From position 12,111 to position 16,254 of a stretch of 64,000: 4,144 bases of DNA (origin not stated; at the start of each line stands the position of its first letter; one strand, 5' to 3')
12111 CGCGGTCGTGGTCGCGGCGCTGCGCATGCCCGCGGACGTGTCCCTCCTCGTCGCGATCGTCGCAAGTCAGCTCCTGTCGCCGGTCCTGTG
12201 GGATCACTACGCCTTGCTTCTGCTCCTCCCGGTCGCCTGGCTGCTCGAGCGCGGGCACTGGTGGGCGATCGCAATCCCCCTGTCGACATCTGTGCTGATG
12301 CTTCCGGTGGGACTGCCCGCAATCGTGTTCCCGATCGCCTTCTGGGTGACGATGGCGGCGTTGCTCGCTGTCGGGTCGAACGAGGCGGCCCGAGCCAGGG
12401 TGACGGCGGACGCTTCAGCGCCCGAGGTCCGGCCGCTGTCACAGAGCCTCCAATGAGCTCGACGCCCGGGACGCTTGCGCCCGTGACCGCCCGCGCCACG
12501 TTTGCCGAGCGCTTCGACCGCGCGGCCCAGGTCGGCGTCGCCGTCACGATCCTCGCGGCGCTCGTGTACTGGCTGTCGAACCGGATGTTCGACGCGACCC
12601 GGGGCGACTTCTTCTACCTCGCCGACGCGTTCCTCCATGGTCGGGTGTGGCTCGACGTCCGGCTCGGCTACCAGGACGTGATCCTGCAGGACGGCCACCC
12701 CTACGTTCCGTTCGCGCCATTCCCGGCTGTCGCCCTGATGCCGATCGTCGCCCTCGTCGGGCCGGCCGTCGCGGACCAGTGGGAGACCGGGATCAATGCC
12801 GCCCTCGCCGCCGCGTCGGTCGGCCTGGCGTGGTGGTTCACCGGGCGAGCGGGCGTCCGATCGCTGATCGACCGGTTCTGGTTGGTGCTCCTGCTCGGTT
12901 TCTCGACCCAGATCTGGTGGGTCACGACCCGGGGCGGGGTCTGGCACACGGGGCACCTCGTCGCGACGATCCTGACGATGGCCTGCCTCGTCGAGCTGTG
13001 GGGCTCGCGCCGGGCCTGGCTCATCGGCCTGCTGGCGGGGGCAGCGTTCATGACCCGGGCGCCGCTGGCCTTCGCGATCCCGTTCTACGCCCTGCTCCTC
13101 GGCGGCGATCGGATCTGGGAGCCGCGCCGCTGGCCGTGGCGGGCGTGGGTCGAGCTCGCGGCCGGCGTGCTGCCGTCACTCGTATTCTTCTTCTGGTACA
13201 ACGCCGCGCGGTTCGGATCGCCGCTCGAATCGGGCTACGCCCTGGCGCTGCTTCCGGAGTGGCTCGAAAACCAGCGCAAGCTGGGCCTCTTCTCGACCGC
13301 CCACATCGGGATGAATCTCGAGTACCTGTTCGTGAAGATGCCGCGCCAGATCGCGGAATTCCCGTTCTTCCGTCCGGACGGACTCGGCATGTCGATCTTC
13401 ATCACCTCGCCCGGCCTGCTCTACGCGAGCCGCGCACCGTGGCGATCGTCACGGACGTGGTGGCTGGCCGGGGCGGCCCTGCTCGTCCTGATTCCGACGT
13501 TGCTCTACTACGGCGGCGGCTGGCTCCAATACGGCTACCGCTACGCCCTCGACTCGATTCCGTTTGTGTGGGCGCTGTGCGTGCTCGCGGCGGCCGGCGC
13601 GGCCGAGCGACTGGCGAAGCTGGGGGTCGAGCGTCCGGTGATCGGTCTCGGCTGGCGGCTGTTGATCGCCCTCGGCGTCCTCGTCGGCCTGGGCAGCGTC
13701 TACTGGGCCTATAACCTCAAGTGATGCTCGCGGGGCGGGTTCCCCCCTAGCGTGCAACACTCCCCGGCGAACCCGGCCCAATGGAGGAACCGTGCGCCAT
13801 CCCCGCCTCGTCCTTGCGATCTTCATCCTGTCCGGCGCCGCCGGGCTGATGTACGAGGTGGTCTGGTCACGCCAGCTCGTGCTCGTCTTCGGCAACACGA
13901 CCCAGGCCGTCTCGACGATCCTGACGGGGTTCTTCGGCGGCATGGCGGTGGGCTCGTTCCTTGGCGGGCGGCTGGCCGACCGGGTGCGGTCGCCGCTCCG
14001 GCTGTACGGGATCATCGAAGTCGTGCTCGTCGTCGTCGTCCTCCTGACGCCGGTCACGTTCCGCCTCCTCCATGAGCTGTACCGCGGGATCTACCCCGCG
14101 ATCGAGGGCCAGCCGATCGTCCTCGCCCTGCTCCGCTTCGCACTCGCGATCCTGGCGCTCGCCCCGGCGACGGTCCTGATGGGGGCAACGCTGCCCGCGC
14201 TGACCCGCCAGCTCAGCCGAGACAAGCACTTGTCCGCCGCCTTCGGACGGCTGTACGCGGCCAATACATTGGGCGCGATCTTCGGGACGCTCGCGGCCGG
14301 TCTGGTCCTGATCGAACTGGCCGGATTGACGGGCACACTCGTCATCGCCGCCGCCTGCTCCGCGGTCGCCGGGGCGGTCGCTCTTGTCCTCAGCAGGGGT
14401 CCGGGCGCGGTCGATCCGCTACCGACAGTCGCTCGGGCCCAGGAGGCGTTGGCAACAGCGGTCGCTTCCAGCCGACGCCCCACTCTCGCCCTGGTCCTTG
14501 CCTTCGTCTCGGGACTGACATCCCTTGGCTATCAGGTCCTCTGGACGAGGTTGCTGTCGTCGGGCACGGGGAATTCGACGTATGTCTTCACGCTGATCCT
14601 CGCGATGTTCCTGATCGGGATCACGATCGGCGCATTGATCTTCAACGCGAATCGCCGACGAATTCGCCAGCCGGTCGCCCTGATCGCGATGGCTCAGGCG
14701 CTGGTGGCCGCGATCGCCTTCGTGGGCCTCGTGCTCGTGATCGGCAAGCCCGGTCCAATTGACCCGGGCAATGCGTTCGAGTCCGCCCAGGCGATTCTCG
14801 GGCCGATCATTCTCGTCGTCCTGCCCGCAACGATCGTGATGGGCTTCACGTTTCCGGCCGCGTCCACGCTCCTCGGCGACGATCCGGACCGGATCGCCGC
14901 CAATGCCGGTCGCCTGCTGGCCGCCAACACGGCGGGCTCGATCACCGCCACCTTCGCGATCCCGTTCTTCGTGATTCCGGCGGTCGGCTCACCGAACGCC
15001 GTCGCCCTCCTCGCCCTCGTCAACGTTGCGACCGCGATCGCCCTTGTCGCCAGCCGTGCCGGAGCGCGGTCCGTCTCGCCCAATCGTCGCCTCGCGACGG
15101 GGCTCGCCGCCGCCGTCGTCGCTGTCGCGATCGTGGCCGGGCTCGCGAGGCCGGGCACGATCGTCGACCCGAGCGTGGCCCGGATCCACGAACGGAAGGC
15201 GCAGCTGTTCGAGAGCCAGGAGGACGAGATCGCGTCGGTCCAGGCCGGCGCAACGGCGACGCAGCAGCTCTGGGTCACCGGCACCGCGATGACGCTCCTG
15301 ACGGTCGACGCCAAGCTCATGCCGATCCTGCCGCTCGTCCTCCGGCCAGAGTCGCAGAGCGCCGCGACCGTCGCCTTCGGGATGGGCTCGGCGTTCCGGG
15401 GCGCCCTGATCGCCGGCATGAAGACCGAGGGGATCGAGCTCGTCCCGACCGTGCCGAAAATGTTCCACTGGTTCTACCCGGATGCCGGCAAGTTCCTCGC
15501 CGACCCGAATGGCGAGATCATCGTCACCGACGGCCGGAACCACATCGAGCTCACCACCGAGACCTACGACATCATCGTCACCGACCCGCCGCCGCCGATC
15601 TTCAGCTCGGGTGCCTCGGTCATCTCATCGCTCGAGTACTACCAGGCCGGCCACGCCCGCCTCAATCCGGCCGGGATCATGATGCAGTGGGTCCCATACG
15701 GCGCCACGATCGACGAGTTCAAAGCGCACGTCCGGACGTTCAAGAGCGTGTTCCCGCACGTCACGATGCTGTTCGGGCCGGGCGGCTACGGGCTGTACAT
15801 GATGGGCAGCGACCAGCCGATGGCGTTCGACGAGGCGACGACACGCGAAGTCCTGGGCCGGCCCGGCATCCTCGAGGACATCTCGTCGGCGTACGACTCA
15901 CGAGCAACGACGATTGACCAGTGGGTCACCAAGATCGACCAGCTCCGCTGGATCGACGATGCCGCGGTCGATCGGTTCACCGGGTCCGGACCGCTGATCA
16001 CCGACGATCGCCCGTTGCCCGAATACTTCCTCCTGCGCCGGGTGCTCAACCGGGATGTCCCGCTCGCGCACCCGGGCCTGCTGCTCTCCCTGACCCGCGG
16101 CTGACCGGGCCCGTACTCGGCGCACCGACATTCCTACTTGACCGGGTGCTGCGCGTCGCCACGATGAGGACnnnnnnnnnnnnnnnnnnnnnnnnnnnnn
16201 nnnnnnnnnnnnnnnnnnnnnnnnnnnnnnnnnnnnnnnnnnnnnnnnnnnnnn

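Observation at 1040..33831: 33-kb locus saturated with polytopic GT-C-type glycosyltransferases and polyprenyl-phosphate-sugar synthases: a candidate undescribed extracytoplasmic glycan or lipoglycan assembly line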

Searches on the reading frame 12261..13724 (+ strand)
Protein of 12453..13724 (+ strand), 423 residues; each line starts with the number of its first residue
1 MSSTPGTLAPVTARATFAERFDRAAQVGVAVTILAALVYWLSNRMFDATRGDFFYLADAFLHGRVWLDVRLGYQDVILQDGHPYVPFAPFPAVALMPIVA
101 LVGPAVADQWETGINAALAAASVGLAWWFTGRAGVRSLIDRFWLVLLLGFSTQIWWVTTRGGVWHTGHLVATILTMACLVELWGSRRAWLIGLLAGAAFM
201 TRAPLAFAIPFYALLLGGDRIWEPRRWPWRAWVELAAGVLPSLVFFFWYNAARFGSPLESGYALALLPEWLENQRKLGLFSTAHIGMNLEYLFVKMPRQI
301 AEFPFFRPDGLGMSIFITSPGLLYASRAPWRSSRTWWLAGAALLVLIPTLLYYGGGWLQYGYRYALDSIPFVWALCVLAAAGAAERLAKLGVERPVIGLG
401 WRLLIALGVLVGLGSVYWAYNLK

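Call 5: search_protein_families(library=pfam, proteins=[window:12453-13724:+], max_evalue=0.01)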
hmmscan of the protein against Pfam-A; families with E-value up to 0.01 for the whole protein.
window:12453-13724:+ (423 aa): 0 families

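Call 10: search_protein_families(library=ncbifam, proteins=[window:12453-13724:+], max_evalue=0.01)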
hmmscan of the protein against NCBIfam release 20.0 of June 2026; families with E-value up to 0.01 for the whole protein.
window:12453-13724:+ (423 aa): 0 families

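Call 36: search_protein_families(library=pfam, proteins=[window:12453-13724:+, window:12261-13724:+], max_evalue=10)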
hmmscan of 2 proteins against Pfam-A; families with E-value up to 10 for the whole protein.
window:12453-13724:+ (423 aa): 0 families

window:12261-13724:+ (487 aa): 0 families

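Call 46: find_homologous_proteins(query=window:12453-13724:+)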
Query window:12453-13724:+ (423 aa): 1734 proteins with E <= 0.001 among 8000 candidates; the best 120 are listed.
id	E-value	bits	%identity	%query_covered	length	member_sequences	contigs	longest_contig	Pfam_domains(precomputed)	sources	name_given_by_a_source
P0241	8.6e-273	923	100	98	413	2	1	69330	-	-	-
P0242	1.4e-244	830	87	100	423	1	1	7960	-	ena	-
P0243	1.0e-232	791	83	100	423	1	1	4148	-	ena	-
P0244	4.8e-232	789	81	100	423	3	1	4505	-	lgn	-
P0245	1.3e-230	784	81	100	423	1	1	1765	-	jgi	jgi:hypothetical protein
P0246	7.9e-230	782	81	100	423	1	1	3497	-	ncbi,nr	ncbi:MAG TPA: hypothetical protein VHM48_07635 [Candidatus Limnocylindrales bacterium]|nr:hypothetic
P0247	4.6e-229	779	82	100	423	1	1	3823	-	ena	-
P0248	6.3e-229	779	81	100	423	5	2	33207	-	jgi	jgi:hypothetical protein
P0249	1.0e-228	778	80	100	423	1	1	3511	-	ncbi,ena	-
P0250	1.2e-227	775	79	100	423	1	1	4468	-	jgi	jgi:hypothetical protein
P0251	1.7e-227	774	80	100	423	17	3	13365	-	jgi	jgi:hypothetical protein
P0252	2.4e-227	774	80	100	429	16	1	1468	-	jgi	jgi:hypothetical protein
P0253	2.4e-227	774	81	100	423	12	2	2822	-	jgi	jgi:hypothetical protein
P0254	6.7e-227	772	80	100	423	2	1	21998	-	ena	-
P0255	9.0e-227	772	82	99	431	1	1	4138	-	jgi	jgi:hypothetical protein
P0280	3.7e-215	733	78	97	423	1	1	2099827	-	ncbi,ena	-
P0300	3.8e-211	720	75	100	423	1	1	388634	-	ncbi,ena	-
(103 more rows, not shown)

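Call 51: search_solved_structures(query=A6, max_evalue=1)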
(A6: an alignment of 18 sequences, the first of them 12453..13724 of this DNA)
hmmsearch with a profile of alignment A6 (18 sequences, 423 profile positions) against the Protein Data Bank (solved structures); distinct sequences matched with E-value up to 1: 0.

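Call 61: predict_structure(alignment_id=A6)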
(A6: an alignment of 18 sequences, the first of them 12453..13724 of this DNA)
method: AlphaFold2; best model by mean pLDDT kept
length: 423 residues; sequences in the alignment: 18
mean_pLDDT: 55.9   pTM: 0.57
mean pLDDT of the five models: 55.9, 52.2, 46.2, 45.8, 45.4
residues with pLDDT >= 90: 0; 70-90: 96; 50-70: 150; < 50: 177
segments of 3 or more residues with pLDDT < 50: 1-14, 45-52, 54-61, 63-89, 153-161, 259-271, 277-365
pLDDT, mean of each block of 10 residues (from residue 1): 36 49 73 70 49 48 44 40 44 58 57 65 79 81 81 49 57 66 64 65 53 57 61 77 66 52 39 44 38 32 29 40 43 43 44 34 50 72 81 82 80 59 46
secondary structure, 60 per line:
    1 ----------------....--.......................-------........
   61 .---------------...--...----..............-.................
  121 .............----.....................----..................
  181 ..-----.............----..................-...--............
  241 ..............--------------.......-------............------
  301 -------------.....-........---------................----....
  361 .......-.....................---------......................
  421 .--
elements in order: H17-20 H23-45 H53-61 E77-79 E82-84 H89-102 H104-133 H138-158 H163-182 H188-200 H205-222 H229-254 H269-275 H283-294 H314-318 H320-327 H337-352 H357-367 H369-389 H399-421
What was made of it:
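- The g09 model is poor (call 61).
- Tried and rejected: The g09 AlphaFold model was poor (pLDDT 56) because the admissible alignment was 71-87% identical (call 61).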

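Call 63: fold_search(model_id=the predicted structure, library=pdb)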
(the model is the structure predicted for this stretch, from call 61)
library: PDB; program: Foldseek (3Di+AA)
matches with E <= 10: 226; with E <= 0.001: 0
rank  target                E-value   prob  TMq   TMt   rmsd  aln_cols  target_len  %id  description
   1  9s6t_A                2.0e-02  1.00  0.41  0.37   9.9       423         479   13  Ternary cryo-EM structure of chicken ALG12 with Dol25-PP-GlcNAc2Man7, Dol25-P-Man, and Fab (released 2026-03-18)
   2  9ub7_B                1.1e-01  0.94  0.37  0.39  15.4       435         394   14  Structure of glycosylphosphatidylinositol transamidase,state 1 (released 2026-04-08)
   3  9dm7_A                3.0e-01  0.60  0.31  0.35  16.0       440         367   13  mannosyltransferase PimE in complex with Fab_E6 (released 2025-06-25)
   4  9dm5                  3.9e-01  0.51  0.28  0.31  19.4       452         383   14  Product-Bound mannosyltransferase PimE (released 2025-06-25)
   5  6wbx                  7.0e-01  0.60  0.32  0.14  15.2       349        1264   18  Single-Particle Cryo-EM Structure of Arabinofuranosyltransferase AftD from Mycobacteria, Mutant R1389S Class 1 (released 2020-05-13)
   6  8gtg_A                7.3e-01  0.14  0.16  0.21  19.4       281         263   14  Corticotropin-releasing hormone receptor 1(CRF1R) bound with BMK-I-152 by XFEL (released 2023-09-13)
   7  7a7h                  8.7e-01  0.08  0.10  0.14  18.7       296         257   12  Crystal structure of PPARgamma in complex with compound TK90 (released 2021-08-04)
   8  9bud_R                9.1e-01  0.10  0.13  0.15  21.5       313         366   12  Human calcitonin Receptor in complex with Gs and cagrilintide in the CT-like conformation (released 2025-04-23)
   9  7sk6_A                9.9e-01  0.08  0.12  0.15  23.1       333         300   13  Cryo-EM structure of human ACKR3 in complex with chemokine N-terminal mutant CXCL12_LRHQ and an intracellular Fab (released 2022-07-27)
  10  9bq3_R                1.1e+00  0.10  0.13  0.15  21.0       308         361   14  Human Amylin2 Receptor in Complex with Gs and Cagrilintide (released 2025-04-23)
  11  8zmr                  1.1e+00  0.07  0.13  0.14  23.1       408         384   14  Vesamicol-bound VAChT (released 2024-06-19)
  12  9hap_R                1.1e+00  0.06  0.10  0.12  28.2       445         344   13  Cryo-EM structure of inactive human arginine-vasopressin (AVP) V2 receptor (V2R) with tolvaptan (released 2025-06-04)
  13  6p25_B                1.5e+00  0.63  0.33  0.22   6.2       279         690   13  Structure of S. cerevisiae protein O-mannosyltransferase Pmt1-Pmt2 complex bound to the sugar donor and a peptide acce (released 2019-07-10)
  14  6p6i_A                1.5e+00  0.06  0.11  0.09  27.2       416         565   15  Structure of YbtPQ importer (released 2020-03-04)
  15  8rez_A                1.5e+00  0.06  0.12  0.09  25.4       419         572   13  BmrA E504-apo (released 2025-01-01)
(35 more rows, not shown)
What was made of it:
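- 12453..13724 (+): g09, highly conserved unclassified polytopic protein, tentatively GT-C. Weak AF2 model (pLDDT 56) whose top folds are ALG12, PimE and AftD (calls 61, 63).
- On GT-C fold glycosyltransferase superfamily: Weak for g09 (ALG12 at E = 0.02 from a pLDDT-56 model; call 63).
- Checked: A weak model (pLDDT 56) finds ALG12, PimE and AftD as its best folds (call 63).
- Even the poor g09 model ranks GT-C folds first (call 63).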

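Call 68: find_encoding_contigs(protein=P0280, flank=10000, max_places=2)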
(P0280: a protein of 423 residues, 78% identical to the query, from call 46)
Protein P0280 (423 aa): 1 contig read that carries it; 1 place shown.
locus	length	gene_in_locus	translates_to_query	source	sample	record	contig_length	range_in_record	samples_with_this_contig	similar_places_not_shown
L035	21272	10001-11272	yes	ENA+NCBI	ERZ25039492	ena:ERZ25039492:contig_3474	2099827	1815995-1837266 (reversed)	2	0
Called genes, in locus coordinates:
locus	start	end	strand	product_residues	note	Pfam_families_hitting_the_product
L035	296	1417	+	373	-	-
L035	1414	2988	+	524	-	-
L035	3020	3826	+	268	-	PF00535:Glycos_transf_2, PF13641:Glyco_tranf_2_3 (faint)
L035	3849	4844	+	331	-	PF09594:GT87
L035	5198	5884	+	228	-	PF01370:Epimerase, PF16363:GDP_Man_Dehyd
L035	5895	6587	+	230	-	PF01370:Epimerase, PF04321:RmlD_sub_bind, PF13460:NAD_binding_10 (weak), PF16363:GDP_Man_Dehyd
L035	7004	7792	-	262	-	-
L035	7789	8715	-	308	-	PF09594:GT87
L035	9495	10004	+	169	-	-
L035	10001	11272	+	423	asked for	-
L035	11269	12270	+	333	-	-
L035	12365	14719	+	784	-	PF07690:MFS_1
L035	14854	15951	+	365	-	PF00082:Peptidase_S8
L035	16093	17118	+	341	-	PF17957:Big_7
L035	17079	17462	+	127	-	-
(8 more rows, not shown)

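Call 69: find_encoding_contigs(protein=P0300, flank=10000, max_places=2)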
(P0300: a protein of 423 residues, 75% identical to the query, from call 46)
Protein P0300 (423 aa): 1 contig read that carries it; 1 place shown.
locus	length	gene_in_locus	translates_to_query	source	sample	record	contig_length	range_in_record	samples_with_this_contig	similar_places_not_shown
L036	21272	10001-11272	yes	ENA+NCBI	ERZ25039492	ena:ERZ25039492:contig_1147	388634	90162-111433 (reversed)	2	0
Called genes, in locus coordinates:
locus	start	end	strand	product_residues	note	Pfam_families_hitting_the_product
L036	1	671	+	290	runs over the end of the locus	PF09594:GT87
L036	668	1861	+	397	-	PF09594:GT87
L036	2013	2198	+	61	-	-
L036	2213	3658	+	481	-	-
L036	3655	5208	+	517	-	-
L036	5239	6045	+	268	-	PF00535:Glycos_transf_2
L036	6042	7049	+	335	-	PF09594:GT87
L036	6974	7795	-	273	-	PF09594:GT87 (weak)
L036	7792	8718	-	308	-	PF09594:GT87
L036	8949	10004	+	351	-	PF09594:GT87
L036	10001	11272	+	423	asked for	-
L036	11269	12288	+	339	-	-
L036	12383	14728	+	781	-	PF07690:MFS_1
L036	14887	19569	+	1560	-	PF25833:Fn3_SaeA_3rd (faint), PF00082:Peptidase_S8, PF17957:Big_7, PF16656:Pur_ac_phosph_N (faint), PF25059:FN3_DSCAM-DSCAML_C (faint), PF00041:fn3, PF23376:Fn3_VIN3 (faint), PF00041:fn3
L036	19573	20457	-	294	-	PF09594:GT87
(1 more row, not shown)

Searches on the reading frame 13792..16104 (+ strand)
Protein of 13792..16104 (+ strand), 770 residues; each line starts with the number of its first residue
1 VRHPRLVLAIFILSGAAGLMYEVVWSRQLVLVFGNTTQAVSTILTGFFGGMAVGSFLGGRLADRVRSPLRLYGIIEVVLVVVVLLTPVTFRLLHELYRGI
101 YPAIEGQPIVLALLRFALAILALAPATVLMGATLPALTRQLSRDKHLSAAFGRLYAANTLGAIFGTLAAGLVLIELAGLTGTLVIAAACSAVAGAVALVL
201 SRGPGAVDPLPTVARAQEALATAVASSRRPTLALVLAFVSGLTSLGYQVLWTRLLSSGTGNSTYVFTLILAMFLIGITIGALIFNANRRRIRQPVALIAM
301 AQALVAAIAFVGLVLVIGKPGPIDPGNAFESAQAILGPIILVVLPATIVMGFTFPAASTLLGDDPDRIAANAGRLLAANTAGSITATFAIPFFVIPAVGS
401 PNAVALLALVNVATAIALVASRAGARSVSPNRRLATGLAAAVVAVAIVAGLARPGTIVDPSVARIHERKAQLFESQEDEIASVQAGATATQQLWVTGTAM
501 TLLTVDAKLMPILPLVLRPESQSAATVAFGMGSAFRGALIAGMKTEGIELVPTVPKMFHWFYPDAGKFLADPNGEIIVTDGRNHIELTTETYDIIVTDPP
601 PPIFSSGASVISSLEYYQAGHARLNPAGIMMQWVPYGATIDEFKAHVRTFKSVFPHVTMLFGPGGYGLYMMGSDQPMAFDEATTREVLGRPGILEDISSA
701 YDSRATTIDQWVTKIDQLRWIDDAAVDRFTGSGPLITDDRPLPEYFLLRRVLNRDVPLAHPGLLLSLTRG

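Call 5: search_protein_families(library=pfam, proteins=[window:13792-16104:+], max_evalue=0.01)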
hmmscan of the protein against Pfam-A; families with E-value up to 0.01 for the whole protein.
window:13792-16104:+ (770 aa): 2 families
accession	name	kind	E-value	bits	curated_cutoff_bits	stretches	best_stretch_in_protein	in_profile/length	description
PF07690.21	MFS_1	-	4.4e-11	42.7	33.4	1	13-385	8-345/347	Major Facilitator Superfamily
PF01564.23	Spermine_synth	-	0.0035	17.3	22.9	1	569-632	69-130/186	Spermine/spermidine synthase domain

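Call 10: search_protein_families(library=ncbifam, proteins=[window:13792-16104:+], max_evalue=0.01)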
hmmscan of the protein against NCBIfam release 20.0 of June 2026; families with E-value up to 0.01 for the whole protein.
window:13792-16104:+ (770 aa): 4 families
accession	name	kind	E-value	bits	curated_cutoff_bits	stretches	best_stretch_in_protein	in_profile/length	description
NF037959.1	MFS_SpdSyn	subfamily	2.7e-27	95.7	40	3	16-210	2-191/480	fused MFS/spermidine synthase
NF002956.0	PRK03612.1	equivalog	1.7e-26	92.7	472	2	5-200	20-198/522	polyamine aminopropyltransferase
NF002010.0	PRK00811.1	equivalog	9e-10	38.2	260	1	560-674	120-239/287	polyamine aminopropyltransferase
TIGR00417.1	speE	equivalog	1.5e-07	30.9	249.55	1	553-659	107-212/271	spermidine synthase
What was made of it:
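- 13792..16104 (+): g10, fused MFS / spermidine-synthase-like membrane protein (candidate flippase or modifier). PF07690, and NF037959 at 95.7 bits, above cut-off (calls 5, 10).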
